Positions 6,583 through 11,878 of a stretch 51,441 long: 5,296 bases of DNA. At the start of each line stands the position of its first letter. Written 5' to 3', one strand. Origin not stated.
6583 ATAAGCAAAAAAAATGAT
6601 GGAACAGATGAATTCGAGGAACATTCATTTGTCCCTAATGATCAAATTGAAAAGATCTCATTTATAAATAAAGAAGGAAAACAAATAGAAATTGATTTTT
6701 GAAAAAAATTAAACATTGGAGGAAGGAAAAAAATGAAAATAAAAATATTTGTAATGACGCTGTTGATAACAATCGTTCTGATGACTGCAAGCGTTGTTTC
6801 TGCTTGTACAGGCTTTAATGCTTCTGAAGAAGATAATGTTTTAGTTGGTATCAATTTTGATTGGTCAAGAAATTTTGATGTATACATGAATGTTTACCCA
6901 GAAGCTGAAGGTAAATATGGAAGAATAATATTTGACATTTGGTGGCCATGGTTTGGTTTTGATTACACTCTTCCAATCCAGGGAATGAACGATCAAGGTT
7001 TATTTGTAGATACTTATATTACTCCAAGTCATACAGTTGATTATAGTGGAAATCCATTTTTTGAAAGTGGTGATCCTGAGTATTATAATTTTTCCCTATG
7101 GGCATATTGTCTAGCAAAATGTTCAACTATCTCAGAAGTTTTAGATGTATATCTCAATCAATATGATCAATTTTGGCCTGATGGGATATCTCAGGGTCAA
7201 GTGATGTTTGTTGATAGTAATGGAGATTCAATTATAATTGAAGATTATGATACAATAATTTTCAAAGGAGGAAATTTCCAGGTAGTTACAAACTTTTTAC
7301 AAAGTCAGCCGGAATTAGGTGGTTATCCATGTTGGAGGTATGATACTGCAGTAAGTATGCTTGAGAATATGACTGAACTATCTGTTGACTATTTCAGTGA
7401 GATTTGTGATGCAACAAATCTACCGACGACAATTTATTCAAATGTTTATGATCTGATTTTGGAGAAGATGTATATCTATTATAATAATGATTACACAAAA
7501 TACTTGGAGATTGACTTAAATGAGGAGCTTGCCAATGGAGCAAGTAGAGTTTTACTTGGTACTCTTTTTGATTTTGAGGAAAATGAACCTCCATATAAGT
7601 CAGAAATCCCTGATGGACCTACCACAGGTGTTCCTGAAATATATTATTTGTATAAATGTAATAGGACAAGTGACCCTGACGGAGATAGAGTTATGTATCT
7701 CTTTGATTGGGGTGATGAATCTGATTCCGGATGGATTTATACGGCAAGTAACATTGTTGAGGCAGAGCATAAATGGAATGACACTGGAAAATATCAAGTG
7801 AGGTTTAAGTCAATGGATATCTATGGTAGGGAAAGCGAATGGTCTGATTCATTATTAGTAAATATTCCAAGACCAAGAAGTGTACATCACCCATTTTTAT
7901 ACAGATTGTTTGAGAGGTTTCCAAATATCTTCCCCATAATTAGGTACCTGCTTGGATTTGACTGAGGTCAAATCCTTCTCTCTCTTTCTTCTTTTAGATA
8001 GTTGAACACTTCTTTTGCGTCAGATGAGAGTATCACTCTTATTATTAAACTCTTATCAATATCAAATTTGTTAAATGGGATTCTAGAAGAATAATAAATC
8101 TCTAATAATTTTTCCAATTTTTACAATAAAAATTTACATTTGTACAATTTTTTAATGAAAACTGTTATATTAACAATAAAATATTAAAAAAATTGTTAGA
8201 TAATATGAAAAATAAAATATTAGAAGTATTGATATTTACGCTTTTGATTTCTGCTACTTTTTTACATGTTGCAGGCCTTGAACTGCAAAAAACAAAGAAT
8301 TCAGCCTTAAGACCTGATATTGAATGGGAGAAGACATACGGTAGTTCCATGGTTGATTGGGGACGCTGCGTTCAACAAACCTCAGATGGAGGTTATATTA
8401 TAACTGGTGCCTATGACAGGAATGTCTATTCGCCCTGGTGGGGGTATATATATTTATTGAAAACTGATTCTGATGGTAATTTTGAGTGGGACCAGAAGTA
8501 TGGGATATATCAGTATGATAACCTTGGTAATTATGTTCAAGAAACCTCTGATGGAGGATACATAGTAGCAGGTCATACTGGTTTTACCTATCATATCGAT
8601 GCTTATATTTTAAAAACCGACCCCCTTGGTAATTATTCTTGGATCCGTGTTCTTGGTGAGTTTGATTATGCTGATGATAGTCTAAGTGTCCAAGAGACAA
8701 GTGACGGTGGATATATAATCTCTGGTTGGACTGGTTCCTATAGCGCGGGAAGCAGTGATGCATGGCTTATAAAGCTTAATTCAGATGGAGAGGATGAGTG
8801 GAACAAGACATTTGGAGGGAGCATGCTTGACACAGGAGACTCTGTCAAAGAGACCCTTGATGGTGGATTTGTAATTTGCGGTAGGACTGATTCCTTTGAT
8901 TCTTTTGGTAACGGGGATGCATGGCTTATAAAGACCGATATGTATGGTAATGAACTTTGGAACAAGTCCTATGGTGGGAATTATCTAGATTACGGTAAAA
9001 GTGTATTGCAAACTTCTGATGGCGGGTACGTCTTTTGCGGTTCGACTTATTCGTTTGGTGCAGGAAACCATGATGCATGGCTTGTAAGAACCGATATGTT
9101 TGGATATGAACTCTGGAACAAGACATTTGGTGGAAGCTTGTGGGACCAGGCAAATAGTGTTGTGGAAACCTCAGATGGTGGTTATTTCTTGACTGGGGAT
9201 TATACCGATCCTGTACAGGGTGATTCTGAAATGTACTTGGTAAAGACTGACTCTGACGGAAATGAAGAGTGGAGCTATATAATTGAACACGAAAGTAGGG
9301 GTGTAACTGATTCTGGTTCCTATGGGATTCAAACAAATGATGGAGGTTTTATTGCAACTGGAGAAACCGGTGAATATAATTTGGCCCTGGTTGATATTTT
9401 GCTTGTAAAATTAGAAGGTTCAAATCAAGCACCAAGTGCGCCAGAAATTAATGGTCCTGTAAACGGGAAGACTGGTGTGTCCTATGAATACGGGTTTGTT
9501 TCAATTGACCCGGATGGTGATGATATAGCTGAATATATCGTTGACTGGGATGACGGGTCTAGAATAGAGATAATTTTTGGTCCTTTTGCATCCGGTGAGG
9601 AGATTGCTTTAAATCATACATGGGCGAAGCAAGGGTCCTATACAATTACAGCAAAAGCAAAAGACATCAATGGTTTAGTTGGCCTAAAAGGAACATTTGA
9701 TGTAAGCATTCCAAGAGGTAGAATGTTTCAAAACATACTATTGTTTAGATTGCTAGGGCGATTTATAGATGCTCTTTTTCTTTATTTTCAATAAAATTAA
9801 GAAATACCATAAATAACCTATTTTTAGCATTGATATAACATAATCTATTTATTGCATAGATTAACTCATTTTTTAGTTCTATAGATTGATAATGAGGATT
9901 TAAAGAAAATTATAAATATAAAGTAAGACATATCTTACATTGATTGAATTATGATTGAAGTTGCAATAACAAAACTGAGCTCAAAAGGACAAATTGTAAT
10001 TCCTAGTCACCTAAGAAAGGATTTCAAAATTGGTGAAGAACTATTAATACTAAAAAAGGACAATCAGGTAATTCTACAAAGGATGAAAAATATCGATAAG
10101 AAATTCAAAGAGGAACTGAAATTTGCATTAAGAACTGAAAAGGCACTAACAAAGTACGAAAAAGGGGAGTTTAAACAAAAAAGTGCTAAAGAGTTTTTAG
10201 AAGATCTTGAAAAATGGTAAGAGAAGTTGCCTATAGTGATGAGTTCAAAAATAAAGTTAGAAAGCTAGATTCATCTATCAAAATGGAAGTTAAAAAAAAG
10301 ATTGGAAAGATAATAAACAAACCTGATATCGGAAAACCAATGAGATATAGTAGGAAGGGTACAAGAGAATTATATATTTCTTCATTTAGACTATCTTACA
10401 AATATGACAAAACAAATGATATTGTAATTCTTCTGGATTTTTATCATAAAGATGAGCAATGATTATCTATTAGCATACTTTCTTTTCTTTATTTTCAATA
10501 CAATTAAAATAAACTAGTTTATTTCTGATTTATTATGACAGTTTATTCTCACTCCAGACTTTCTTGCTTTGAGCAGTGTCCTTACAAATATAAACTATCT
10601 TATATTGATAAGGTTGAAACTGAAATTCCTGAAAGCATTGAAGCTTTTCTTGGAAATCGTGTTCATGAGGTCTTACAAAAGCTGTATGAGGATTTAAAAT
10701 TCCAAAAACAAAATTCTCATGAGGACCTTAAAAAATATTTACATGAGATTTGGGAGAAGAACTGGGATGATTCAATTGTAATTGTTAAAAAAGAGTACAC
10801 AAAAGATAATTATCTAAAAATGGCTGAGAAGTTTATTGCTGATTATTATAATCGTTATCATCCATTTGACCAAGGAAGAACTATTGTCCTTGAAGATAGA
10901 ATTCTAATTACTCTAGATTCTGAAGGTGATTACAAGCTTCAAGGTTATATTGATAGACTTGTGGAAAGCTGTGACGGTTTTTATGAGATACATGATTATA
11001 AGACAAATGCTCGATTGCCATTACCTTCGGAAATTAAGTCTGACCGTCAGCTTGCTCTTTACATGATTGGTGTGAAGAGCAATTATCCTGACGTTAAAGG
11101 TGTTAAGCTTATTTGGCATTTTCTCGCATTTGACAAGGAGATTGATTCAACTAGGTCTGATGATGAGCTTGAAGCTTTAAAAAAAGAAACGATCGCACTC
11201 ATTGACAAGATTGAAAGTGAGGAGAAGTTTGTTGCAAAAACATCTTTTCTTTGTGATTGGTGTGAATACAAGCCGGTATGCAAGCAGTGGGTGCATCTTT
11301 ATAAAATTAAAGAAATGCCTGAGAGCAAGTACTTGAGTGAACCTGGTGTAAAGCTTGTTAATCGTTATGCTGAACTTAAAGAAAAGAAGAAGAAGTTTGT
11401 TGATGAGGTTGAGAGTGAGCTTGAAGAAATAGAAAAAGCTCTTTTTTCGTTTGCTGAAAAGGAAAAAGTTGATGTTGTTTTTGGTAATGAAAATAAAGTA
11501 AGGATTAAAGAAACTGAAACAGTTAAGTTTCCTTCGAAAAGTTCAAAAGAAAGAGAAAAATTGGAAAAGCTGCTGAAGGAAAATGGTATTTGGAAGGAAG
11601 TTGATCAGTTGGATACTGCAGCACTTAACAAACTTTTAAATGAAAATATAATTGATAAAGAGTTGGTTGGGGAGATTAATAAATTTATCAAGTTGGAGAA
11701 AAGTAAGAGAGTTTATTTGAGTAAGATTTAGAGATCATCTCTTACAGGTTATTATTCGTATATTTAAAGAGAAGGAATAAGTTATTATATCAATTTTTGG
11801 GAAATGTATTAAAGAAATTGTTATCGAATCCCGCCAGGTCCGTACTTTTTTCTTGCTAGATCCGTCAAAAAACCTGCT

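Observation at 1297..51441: Fourteen unrelated secreted proteins share a C-terminal cassette: PKD-like module, P-R-x-[RK] junction and a terminal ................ tail (candidate sorting/anchoring/processing signal)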

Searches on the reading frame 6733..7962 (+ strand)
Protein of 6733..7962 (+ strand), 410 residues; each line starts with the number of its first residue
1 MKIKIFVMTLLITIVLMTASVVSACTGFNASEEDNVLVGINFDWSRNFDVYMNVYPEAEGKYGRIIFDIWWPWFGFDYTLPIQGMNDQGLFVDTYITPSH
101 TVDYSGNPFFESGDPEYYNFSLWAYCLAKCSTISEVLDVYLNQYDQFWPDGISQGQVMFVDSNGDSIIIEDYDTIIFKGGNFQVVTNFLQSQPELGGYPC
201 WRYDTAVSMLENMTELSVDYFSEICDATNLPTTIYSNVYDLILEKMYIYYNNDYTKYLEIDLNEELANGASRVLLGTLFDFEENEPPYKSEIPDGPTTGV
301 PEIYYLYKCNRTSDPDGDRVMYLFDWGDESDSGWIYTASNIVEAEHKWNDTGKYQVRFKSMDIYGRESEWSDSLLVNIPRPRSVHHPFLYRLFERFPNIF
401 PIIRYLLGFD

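Call 4: search_protein_families(library=ncbifam, max_evalue=1, proteins=[window:6733-7962:+])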
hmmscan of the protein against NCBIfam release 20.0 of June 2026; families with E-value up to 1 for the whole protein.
window:6733-7962:+ (410 aa): 3 families
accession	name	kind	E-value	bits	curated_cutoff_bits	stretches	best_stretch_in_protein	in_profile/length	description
NF040521.1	C45_proenzyme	subfamily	0.00046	19.6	85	1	20-194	85-243/313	C45 family autoproteolytic acyltransferase/hydrolase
NF058578.1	CPR_pilus_PamR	equivalog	0.028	13.3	300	1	324-367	185-229/297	pilus system RbmA-like protein PamR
NF038245.1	bile_salt_hydro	equivalog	0.3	10.3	350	0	25-57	2-34/314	choloylglycine hydrolase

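Call 5: search_protein_families(library=pfam, max_evalue=0.1, proteins=[window:6733-7962:+])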
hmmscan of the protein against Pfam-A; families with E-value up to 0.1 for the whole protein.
window:6733-7962:+ (410 aa): 2 families
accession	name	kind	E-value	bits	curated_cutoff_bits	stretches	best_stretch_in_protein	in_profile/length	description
PF18911.6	PKD_4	-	2.1e-05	24.9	27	1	308-371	23-78/85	PKD domain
PF00801.26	PKD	-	0.00045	20.6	23.5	1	313-369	24-74/80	PKD domain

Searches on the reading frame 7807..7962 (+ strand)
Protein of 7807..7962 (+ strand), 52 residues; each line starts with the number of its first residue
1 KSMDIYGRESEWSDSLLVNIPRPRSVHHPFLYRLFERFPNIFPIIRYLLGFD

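Call 15: find_homologous_proteins(query=A2, max_evalue=1)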
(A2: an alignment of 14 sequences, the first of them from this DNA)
Query A2 (14 sequences) (52 aa, profile of the alignment): 15 proteins with E <= 1 among 180 candidates.
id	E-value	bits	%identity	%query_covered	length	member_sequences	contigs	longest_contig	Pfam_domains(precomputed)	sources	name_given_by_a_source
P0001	2.6e-20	90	43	94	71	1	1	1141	-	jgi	-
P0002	3.8e-17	80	59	94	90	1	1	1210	-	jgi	jgi:hypothetical protein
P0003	1.6e-16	78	50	98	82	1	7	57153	-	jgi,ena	jgi:hypothetical protein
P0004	2.8e-15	74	51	98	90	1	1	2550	-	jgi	-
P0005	1.1e-14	72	43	94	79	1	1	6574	-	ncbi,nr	ncbi:MAG: Zn-dependent exopeptidase M28, partial [Thermoplasmatales archaeon]|nr:Zn-dependent exopep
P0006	1.8e-14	71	43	98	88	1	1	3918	-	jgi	-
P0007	3.4e-14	70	49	98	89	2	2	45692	-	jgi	jgi:hypothetical protein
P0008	1.3e-13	68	55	98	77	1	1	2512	-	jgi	jgi:hypothetical protein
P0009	2.7e-13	67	48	98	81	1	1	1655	-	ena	-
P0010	4.1e-13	67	50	88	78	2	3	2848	-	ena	-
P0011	4.7e-13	67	42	96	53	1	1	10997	-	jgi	jgi:hypothetical protein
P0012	2.4e-11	61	41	98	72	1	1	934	-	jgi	-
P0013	7.0e-9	53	43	98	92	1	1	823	-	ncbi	ncbi:unnamed protein product, partial [marine sediment metagenome]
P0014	3.6e-6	45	36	96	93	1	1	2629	-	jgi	jgi:hypothetical protein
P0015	1.6e-5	42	51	63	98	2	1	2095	-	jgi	jgi:hypothetical protein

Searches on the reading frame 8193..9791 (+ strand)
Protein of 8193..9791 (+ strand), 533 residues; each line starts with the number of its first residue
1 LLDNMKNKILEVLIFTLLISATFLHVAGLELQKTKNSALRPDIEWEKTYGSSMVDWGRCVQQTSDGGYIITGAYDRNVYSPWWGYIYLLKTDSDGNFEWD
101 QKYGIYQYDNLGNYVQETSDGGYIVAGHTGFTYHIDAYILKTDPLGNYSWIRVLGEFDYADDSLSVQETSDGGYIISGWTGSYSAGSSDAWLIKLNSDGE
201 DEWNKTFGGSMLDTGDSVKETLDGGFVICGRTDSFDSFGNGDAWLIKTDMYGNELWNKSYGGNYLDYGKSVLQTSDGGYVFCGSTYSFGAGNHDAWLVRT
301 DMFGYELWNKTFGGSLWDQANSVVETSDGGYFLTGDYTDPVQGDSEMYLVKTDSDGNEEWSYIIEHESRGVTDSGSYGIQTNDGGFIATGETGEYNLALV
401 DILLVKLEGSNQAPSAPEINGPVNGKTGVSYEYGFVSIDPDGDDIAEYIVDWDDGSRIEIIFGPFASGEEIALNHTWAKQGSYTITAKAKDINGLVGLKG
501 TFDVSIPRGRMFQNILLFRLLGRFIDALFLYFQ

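Call 9: search_protein_families(library=pfam, max_evalue=0.01, proteins=[window:8193-9791:+])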
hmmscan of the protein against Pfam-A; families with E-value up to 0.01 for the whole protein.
window:8193-9791:+ (533 aa): 3 families
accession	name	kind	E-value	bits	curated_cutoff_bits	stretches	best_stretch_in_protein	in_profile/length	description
PF18911.6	PKD_4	-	8.8e-06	26.1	27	1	411-504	1-83/85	PKD domain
PF17164.10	DUF5122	-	0.00028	21.5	27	0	170-199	2-30/36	Domain of unknown function (DUF5122) beta-propeller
PF00801.26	PKD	-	0.0027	18.1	23.5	1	444-498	28-74/80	PKD domain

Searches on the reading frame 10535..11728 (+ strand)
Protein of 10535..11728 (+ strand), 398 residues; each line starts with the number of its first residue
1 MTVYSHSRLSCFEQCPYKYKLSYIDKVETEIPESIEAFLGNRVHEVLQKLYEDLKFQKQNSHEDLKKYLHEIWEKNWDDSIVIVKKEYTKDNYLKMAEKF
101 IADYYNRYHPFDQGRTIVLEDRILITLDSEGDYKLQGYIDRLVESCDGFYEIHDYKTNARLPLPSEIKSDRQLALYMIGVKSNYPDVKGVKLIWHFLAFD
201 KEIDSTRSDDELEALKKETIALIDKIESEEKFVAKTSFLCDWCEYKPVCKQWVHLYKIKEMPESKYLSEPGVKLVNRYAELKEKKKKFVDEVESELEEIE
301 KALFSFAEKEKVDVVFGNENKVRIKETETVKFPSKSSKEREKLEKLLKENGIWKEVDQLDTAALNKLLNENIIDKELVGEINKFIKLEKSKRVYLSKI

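Call 53: search_protein_families(library=pfam, max_evalue=0.001, proteins=[window:10535-11728:+])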
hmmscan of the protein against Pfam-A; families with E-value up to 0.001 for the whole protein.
window:10535-11728:+ (398 aa): 1 family
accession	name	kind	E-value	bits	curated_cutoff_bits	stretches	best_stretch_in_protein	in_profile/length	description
PF12705.13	PDDEXK_1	-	2.5e-35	123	22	1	5-250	3-247/247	PD-(D/E)XK nuclease superfamily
